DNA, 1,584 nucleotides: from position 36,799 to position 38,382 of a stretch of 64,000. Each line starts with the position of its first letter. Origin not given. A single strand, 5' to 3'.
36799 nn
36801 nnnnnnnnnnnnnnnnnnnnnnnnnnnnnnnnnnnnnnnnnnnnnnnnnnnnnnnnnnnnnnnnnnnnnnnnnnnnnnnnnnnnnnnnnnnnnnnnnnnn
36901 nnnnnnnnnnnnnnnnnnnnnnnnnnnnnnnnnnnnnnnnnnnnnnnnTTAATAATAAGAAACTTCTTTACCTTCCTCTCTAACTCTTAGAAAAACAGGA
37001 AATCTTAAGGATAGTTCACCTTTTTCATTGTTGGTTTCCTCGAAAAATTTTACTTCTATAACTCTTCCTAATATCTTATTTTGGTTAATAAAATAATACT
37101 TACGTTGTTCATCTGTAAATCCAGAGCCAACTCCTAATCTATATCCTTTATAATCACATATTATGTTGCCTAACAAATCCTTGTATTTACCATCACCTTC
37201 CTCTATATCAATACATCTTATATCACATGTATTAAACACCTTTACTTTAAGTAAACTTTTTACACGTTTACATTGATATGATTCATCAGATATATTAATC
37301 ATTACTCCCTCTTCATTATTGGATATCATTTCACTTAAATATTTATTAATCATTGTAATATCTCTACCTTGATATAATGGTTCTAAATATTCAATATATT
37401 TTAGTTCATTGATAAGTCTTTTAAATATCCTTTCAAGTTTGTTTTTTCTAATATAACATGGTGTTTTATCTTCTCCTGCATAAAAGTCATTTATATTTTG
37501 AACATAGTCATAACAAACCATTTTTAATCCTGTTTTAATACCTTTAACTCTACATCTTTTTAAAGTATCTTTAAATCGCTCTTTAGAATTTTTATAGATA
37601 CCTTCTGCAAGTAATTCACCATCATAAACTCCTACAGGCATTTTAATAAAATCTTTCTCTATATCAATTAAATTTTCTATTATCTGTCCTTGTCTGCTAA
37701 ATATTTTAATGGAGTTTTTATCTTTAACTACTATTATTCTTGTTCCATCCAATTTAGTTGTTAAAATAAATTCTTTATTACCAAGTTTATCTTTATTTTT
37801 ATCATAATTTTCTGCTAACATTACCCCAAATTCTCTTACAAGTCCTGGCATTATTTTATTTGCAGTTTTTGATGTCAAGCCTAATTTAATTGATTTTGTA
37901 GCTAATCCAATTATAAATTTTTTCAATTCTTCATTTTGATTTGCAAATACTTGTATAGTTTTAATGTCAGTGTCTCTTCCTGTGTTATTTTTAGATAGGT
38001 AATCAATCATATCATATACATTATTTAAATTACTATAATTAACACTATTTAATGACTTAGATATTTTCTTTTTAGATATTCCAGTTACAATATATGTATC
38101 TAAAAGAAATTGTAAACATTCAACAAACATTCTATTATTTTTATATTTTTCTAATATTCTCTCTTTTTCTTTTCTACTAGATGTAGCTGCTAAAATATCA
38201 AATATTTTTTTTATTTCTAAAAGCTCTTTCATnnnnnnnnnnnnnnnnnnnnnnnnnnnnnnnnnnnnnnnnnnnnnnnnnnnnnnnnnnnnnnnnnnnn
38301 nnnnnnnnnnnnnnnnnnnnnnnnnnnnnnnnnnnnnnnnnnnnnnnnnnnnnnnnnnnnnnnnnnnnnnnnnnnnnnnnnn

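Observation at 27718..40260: RNA repair toolkit: RtcB, PTH2, KxDGxR ligase and Tpt1/KptA (plus a Pnkp-type phosphoesterase at 2321..2986)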

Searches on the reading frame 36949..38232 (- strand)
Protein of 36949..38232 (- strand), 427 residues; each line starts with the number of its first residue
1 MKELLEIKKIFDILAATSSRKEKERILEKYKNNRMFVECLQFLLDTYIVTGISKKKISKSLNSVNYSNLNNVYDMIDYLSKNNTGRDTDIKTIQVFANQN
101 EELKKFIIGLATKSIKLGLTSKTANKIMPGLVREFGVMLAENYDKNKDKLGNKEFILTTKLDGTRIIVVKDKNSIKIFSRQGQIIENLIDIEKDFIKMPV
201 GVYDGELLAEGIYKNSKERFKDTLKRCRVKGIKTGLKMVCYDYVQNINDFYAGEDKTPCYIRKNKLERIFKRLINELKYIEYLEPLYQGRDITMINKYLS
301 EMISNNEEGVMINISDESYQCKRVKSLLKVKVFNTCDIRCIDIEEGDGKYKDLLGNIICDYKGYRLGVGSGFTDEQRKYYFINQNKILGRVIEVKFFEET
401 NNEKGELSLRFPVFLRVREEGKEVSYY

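Call 3: search_protein_families(library=pfam, proteins=[window:36949-38232:-], max_evalue=0.01)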
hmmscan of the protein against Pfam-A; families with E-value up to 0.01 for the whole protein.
window:36949-38232:- (427 aa): 4 families
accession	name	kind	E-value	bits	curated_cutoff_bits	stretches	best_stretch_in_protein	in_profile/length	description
PF14743.12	DNA_ligase_OB_2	-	8.3e-16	58.2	28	1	345-418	1-66/66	DNA ligase OB-like domain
PF01068.26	DNA_ligase_A_M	-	4.2e-14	53.2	26.2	1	138-331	2-204/204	ATP dependent DNA ligase domain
PF09414.15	RNA_ligase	-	0.00028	21.5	27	1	153-330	1-170/171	RNA ligase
PF04679.21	DNA_ligase_A_C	-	0.0081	17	27.5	0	391-420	68-93/94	ATP dependent DNA ligase C terminal region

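Call 4: search_protein_families(library=phrogs, proteins=[window:36949-38232:-], max_evalue=0.001)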
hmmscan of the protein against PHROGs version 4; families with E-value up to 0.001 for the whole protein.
window:36949-38232:- (427 aa): 2 families
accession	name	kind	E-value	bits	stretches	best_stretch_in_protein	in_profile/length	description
phrog_114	-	DNA, RNA and nucleotide metabolism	6.6e-92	310.1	1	1-422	85-502/634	ATP-dependent DNA ligase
phrog_12420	-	DNA, RNA and nucleotide metabolism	9.9e-63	211.2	1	1-132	1-132/133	ATP-dependent DNA ligase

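Call 9: search_protein_families(library=ncbifam, proteins=[window:36949-38232:-], max_evalue=0.001)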
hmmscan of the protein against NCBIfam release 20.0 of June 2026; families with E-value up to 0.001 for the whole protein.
window:36949-38232:- (427 aa): 12 families
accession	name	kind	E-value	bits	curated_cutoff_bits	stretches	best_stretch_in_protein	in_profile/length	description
NF006592.0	PRK09125.1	equivalog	5.3e-23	81.4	200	1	134-420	28-282/283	DNA ligase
TIGR00574.1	dnl1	superfamily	1.4e-14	53.7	217.8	1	51-359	109-409/527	ATP-dependent DNA ligase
NF006701.0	PRK09247.1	equivalog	1.6e-13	50.5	543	1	126-326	197-400/540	ATP-dependent DNA ligase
NF002868.0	PRK03180.1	equivalog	9.4e-13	47.7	641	1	133-357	182-406/509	ATP-dependent DNA ligase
TIGR04120.1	DNA_lig_bact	equivalog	3.8e-12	46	400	1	134-326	201-391/526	cisplatin damage response ATP-dependent DNA ligase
NF007210.0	PRK09632.1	equivalog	1.4e-09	36.8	989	1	129-378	472-710/781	ATP-dependent DNA ligase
NF041331.1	LigA_Halo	equivalog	1.3e-08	33.8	830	1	153-376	247-477/552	ATP-dependent DNA ligase LigA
TIGR02779.1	NHEJ_ligase_lig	equivalog_domain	4.2e-07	29.5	227.75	1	150-350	11-203/302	non-homologous end-joining DNA ligase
NF006078.0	PRK08224.1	equivalog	2e-06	27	296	1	154-339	25-206/350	ATP-dependent DNA ligase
NF004628.0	PRK05972.1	subfamily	3.3e-06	25.5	895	1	134-375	243-475/870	ATP-dependent DNA ligase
NF005796.0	PRK07636.1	subfamily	7.2e-06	25.4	337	1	147-387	12-236/275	ATP-dependent DNA ligase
TIGR02776.1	NHEJ_ligase_prk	equivalog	0.00021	20.3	373.2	1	156-375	8-223/587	DNA ligase D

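Call 16: search_solved_structures(query=window:36949-38232:-, show_alignments=3)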
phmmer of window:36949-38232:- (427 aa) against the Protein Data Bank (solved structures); distinct sequences matched with E-value up to 0.001: 17.
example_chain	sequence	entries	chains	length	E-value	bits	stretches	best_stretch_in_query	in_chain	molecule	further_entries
6rau_I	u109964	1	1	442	7.4e-30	107.2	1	9-415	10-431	ATP-dependent DNA ligase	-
6rar_I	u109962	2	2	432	1.2e-29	106.5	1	12-415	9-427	ATP-dependent DNA ligase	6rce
6ras_I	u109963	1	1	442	1.8e-29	105.9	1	9-415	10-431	ATP-dependent DNA ligase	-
9fzx_A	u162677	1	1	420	3.2e-14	55.7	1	12-402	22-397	DNA ligase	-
4d05_A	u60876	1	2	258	6e-12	48.2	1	279-418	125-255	ATP-DEPENDENT DNA LIGASE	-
1fvi_A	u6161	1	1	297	3.1e-09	39.2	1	350-420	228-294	CHLORELLA VIRUS DNA LIGASE-ADENYLATE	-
2q2t_A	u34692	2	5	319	3.6e-09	39.1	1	350-420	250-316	Chlorella virus DNA ligase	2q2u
1p8l_A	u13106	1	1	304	3.9e-09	38.9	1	350-420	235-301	PBCV-1 DNA ligase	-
3gde_A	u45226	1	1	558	5.9e-09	38.3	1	157-420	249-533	DNA ligase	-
6dt1_A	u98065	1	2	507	1e-08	37.5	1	7-201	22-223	DNA ligase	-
2ymu_A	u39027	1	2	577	4.8e-08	35.3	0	161-190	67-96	WD-40 REPEAT PROTEIN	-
6gdr_A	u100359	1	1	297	2.6e-07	32.9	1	294-419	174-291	DNA ligase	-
7bie_A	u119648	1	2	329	3.2e-06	29.3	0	161-189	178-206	nvWRAP-T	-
7bid_A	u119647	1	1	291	6.7e-05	25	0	161-189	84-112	v31WRAP-T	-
7bif_A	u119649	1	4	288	0.00011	24.3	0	162-189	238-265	v22WRAP-T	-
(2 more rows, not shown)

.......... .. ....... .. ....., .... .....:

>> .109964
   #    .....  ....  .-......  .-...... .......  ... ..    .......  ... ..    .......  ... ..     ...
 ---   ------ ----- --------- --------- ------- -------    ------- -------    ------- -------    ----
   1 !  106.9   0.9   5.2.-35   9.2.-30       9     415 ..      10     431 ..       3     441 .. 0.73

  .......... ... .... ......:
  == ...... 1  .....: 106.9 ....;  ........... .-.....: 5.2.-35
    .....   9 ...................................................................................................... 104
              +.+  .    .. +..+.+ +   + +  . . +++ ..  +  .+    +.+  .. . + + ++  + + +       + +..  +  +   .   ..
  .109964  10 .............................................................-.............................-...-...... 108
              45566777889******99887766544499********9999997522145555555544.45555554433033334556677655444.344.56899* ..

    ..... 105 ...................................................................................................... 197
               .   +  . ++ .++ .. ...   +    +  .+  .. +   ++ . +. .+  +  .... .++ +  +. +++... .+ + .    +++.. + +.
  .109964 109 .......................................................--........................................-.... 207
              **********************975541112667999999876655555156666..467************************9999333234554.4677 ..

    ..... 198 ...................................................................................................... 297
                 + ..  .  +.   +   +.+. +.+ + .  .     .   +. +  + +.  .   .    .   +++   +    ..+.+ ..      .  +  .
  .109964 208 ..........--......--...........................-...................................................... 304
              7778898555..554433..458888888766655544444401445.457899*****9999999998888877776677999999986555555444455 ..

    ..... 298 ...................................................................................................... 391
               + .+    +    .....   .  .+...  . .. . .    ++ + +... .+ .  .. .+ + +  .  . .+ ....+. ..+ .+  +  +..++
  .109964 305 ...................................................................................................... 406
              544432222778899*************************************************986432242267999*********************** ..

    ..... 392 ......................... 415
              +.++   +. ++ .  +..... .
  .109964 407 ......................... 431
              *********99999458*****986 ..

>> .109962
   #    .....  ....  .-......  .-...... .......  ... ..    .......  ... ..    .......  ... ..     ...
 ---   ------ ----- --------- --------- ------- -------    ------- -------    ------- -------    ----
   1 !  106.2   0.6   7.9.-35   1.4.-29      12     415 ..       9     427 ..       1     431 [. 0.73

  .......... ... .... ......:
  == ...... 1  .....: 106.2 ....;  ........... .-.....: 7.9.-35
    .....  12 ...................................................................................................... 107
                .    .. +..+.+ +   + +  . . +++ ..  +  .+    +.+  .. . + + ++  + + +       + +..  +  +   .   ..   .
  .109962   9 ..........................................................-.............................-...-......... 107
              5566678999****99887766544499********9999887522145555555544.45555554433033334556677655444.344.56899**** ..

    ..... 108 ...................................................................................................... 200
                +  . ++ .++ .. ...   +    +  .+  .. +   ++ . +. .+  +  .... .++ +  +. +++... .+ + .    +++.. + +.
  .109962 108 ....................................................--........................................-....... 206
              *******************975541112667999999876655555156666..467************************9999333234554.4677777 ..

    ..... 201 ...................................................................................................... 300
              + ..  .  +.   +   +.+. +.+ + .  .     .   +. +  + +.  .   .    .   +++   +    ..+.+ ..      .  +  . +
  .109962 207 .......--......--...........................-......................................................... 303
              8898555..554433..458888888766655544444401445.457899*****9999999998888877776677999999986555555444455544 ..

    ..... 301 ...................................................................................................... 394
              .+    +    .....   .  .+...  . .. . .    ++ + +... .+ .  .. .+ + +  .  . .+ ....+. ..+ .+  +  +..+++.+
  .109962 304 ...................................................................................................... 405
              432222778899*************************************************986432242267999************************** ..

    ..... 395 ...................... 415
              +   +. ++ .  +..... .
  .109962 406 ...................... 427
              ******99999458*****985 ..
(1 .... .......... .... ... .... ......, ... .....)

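Call 52: find_homologous_proteins(query=window:36949-38232:-, max_evalue=1e-10)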
Query window:36949-38232:- (427 aa): 649 proteins with E <= 1e-10 among 8000 candidates; the best 120 are listed.
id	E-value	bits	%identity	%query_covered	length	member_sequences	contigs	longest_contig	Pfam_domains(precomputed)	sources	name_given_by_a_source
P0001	6.0e-256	867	92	100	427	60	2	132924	PF14743.13,PF01068.27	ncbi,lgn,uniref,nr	ncbi:hypothetical protein IR152_10780 [Clostridioides sp. ES-S-0108-01]|uniref:ATP-dependent DNA lig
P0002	6.7e-230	781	84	100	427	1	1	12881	PF14743.13,PF09414.16,PF01068.27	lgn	-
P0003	4.7e-224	762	81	100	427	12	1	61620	PF14743.13,PF01068.27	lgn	-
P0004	4.3e-216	735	79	100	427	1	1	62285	PF14743.13,PF01068.27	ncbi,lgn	ncbi:TPA: hypothetical protein ACKOR7_001919 [Clostridioides difficile]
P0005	3.3e-204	696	74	100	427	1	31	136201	PF14743.13,PF01068.27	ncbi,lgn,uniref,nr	ncbi:TPA: hypothetical protein SOL37_002672 [Clostridioides difficile]|uniref:ATP-dependent DNA liga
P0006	2.2e-201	687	73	100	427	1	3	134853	PF14743.13,PF01068.27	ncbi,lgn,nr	ncbi:TPA: hypothetical protein KO123_002328 [Clostridioides difficile]|nr:hypothetical protein [Clos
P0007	5.7e-200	682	72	100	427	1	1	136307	PF14743.13,PF01068.27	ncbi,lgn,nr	ncbi:DNA ligase [Clostridioides difficile]|nr:DNA ligase [Clostridioides difficile]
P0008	9.0e-198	675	72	100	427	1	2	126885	PF14743.13,PF01068.27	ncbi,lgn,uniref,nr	ncbi:hypothetical protein KGF41_14135 [Clostridioides sp. ZZV14-6150]|uniref:ATP-dependent DNA ligas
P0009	2.8e-157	542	59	99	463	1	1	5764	PF14743.13,PF01068.27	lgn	-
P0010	1.7e-149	516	57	99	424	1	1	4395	PF14743.13,PF01068.27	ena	-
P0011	1.7e-148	513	56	99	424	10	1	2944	PF14743.13,PF01068.27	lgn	-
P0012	2.7e-128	446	50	99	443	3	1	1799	PF14743.13,PF01068.27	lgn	-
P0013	5.3e-128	445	48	100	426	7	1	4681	PF14743.13,PF01068.27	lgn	-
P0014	6.6e-128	445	51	99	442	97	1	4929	PF14743.13,PF01068.27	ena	-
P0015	1.1e-127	444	48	100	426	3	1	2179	PF14743.13,PF09414.16,PF01068.27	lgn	-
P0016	1.9e-123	430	49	100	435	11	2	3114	PF14743.13,PF01068.27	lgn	-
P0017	3.3e-123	429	53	97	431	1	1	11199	PF14743.13,PF01068.27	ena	-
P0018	6.0e-123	429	49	100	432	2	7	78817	PF14743.13,PF01068.27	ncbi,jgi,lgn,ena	jgi:DNA ligase-1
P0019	1.7e-122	427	49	100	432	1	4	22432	PF14743.13,PF01068.27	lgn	-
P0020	2.5e-122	427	52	99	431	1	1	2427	PF14743.13,PF01068.27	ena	-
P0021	3.5e-122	426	51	98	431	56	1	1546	PF14743.13,PF01068.27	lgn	-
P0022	4.4e-122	426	48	100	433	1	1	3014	PF14743.13,PF01068.27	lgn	-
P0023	1.5e-121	424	48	100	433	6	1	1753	PF14743.13,PF01068.27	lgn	-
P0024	1.9e-121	424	46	100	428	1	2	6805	PF14743.13,PF01068.27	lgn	-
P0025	8.7e-121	422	50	99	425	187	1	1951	PF14743.13,PF01068.27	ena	-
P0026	3.5e-119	416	49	100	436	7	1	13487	PF14743.13,PF01068.27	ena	-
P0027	1.5e-117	411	49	99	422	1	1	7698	PF14743.13,PF01068.27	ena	-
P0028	2.1e-117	410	51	97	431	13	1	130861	PF14743.13,PF01068.27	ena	-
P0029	7.2e-117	409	48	97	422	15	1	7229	PF14743.13,PF01068.27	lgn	-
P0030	1.2e-116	408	49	100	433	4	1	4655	PF14743.13,PF01068.27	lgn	-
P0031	2.2e-116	407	46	100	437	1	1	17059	PF14743.13,PF01068.27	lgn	-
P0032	5.9e-116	406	48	98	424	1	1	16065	PF14743.13,PF09414.16,PF01068.27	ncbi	-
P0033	9.6e-116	405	48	99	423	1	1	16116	PF14743.13,PF01068.27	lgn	-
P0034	1.1e-115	405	48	99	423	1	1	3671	PF14743.13,PF01068.27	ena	-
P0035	1.6e-115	404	46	97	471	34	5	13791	PF14743.13,PF01068.27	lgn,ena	-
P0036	6.6e-115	402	47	99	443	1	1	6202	PF14743.13,PF01068.27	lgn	-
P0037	1.1e-114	401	46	99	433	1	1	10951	PF14743.13,PF01068.27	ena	-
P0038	2.6e-114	400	50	99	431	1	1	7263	PF14743.13,PF01068.27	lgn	-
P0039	3.4e-114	400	47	100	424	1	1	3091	PF14743.13,PF01068.27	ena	-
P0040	4.6e-114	399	48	98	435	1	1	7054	PF14743.13,PF01068.27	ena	-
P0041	4.9e-114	399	47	99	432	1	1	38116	PF14743.13,PF01068.27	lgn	-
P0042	6.9e-114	399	48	98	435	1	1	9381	PF14743.13,PF01068.27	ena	-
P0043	1.1e-113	398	47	100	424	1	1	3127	PF14743.13,PF01068.27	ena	-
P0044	1.2e-113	398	49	98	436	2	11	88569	PF14743.13,PF01068.27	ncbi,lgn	-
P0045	2.5e-113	397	48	98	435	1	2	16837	PF14743.13,PF01068.27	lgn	-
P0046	2.7e-113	397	48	98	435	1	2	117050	PF14743.13,PF01068.27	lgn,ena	-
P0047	3.7e-113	396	47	99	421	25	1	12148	PF14743.13,PF01068.27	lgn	-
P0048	4.1e-113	396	47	98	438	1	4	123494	PF14743.13,PF01068.27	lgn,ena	-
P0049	5.6e-113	396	47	98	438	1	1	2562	PF14743.13,PF01068.27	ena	-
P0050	6.4e-113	396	47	98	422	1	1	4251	PF14743.13,PF01068.27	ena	-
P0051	6.8e-113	396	48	98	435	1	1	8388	PF14743.13,PF01068.27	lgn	-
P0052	7.5e-113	395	48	98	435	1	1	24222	PF14743.13,PF01068.27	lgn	-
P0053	7.6e-113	395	47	100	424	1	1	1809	PF14743.13,PF01068.27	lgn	-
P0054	7.8e-113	395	47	99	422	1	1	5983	PF14743.13,PF01068.27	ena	-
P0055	8.3e-113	395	46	99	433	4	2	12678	PF14743.13,PF01068.27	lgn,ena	-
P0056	1.0e-112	395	47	99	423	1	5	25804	PF14743.13,PF01068.27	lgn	-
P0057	1.4e-112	395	47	99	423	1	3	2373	PF14743.13,PF01068.27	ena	-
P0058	1.8e-112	394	47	99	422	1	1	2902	PF14743.13,PF01068.27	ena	-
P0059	4.3e-112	393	47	98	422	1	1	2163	PF14743.13,PF01068.27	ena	-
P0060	4.6e-112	393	49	98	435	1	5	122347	PF14743.13,PF01068.27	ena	-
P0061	4.7e-112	393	49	98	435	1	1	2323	PF14743.13,PF01068.27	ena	-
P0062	4.9e-112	393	46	98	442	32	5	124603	PF14743.13,PF01068.27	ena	-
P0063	6.7e-112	392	49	98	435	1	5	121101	PF14743.13,PF01068.27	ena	-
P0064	1.8e-111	391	46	98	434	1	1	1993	PF14743.13,PF01068.27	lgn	-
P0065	4.7e-111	389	49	96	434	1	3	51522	PF14743.13,PF01068.27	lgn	-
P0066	1.1e-110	388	47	97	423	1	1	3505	PF14743.13,PF09414.16,PF01068.27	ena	-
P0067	2.3e-110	387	45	98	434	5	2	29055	PF14743.13,PF01068.27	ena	-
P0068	2.8e-110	387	45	98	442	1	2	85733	PF14743.13,PF01068.27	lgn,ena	-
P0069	4.4e-110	386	47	97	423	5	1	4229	PF14743.13,PF09414.16,PF01068.27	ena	-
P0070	6.6e-110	386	48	96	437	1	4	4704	PF14743.13,PF01068.27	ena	-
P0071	9.7e-110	385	48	96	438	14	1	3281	PF14743.13,PF01068.27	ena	-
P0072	3.8e-109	383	48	98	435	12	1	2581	PF14743.13,PF01068.27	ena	-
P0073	1.6e-108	381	49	98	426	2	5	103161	PF14743.13,PF09414.16,PF01068.27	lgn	-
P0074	2.6e-108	380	46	97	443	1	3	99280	PF14743.13,PF01068.27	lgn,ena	-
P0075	6.9e-108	379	44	98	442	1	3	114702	PF14743.13,PF01068.27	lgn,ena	-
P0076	3.1e-106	374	46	96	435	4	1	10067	PF14743.13,PF01068.27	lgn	-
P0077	3.4e-106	373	45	96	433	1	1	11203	PF14743.13,PF01068.27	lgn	-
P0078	4.8e-105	370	45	98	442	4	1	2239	PF14743.13,PF01068.27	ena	-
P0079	5.1e-105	370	47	98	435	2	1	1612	PF14743.13,PF09414.16,PF01068.27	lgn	-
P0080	6.9e-105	369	47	98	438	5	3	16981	PF14743.13,PF01068.27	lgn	-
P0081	1.1e-104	368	46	99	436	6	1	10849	PF14743.13,PF01068.27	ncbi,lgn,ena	-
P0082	3.4e-103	364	48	98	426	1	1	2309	PF14743.13,PF09414.16,PF01068.27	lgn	-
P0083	1.2e-102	362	46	98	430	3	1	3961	PF14743.13,PF09414.16,PF01068.27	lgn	-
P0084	1.6e-101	358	46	98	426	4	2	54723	PF14743.13,PF09414.16,PF01068.27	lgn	-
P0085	8.3e-101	356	46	98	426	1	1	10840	PF14743.13,PF09414.16,PF01068.27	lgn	-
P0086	1.2e-100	355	40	99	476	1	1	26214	PF14743.13,PF01068.27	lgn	-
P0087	1.3e-99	352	42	97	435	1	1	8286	PF14743.13,PF01068.27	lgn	-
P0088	1.1e-98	349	45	97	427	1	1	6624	PF14743.13,PF01068.27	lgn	-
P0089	2.1e-98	348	44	98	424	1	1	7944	PF14743.13,PF09414.16,PF01068.27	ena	-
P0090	1.4e-97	345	45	99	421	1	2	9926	PF14743.13,PF09414.16,PF01068.27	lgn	-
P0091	1.7e-97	345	43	99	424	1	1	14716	PF14743.13,PF01068.27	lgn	-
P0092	3.1e-97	344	45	100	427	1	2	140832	PF14743.13,PF01068.27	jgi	jgi:DNA ligase-1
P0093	8.6e-97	342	43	100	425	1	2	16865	PF14743.13,PF09414.16,PF01068.27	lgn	-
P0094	9.5e-97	342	44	100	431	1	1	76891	PF14743.13,PF09414.16,PF01068.27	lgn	-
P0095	1.2e-96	342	42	97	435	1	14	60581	PF14743.13,PF01068.27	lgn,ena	-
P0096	3.2e-96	341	44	100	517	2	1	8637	PF14743.13,PF01331.26,PF01068.27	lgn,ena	-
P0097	3.8e-96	340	44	100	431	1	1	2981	PF14743.13,PF09414.16,PF01068.27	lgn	-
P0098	4.1e-96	340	43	100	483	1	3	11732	PF14743.13,PF01068.27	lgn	-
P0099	1.4e-95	339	42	100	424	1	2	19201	PF14743.13,PF01068.27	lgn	-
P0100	1.5e-95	338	44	100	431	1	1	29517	PF14743.13,PF09414.16,PF01068.27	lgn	-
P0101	1.8e-95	338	43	100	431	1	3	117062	PF14743.13,PF09414.16,PF01068.27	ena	-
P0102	4.9e-95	337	45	99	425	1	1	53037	PF14743.13,PF09414.16,PF01068.27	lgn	-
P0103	5.3e-95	337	43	100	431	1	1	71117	PF14743.13,PF09414.16,PF01068.27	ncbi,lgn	-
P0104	8.5e-95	336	46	100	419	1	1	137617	PF14743.13,PF09414.16,PF01068.27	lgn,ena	-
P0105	1.6e-94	335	45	98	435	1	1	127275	PF09414.16,PF01068.27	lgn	-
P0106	2.4e-94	334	42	100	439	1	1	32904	PF14743.13,PF01068.27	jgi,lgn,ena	jgi:DNA ligase 1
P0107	3.0e-94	334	43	100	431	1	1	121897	PF14743.13,PF09414.16,PF01068.27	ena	-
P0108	9.0e-94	333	42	99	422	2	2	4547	PF14743.13,PF01068.27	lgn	-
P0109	2.3e-93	331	45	99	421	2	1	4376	PF14743.13,PF09414.16,PF01068.27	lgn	-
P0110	2.5e-93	331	43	99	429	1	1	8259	PF14743.13,PF09414.16,PF01068.27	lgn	-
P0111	4.9e-93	330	45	100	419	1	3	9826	PF14743.13,PF09414.16,PF01068.27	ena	-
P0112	5.4e-93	330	42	100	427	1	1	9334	PF14743.13,PF01331.26,PF09414.16,PF01068.27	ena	-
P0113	5.8e-93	330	42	100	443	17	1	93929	PF14743.13,PF01068.27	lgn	-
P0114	8.5e-93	329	44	94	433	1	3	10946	PF14743.13,PF01068.27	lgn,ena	-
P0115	1.2e-92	329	45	94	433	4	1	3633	PF14743.13,PF01068.27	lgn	-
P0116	2.4e-92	328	44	94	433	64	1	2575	PF14743.13,PF01068.27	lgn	-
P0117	4.1e-92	327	41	100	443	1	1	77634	PF14743.13,PF01068.27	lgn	-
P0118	6.8e-92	326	41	100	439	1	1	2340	PF14743.13,PF01068.27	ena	-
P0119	7.3e-92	326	41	100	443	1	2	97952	PF14743.13,PF01068.27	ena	-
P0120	9.0e-92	326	41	100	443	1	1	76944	PF14743.13,PF01068.27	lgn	-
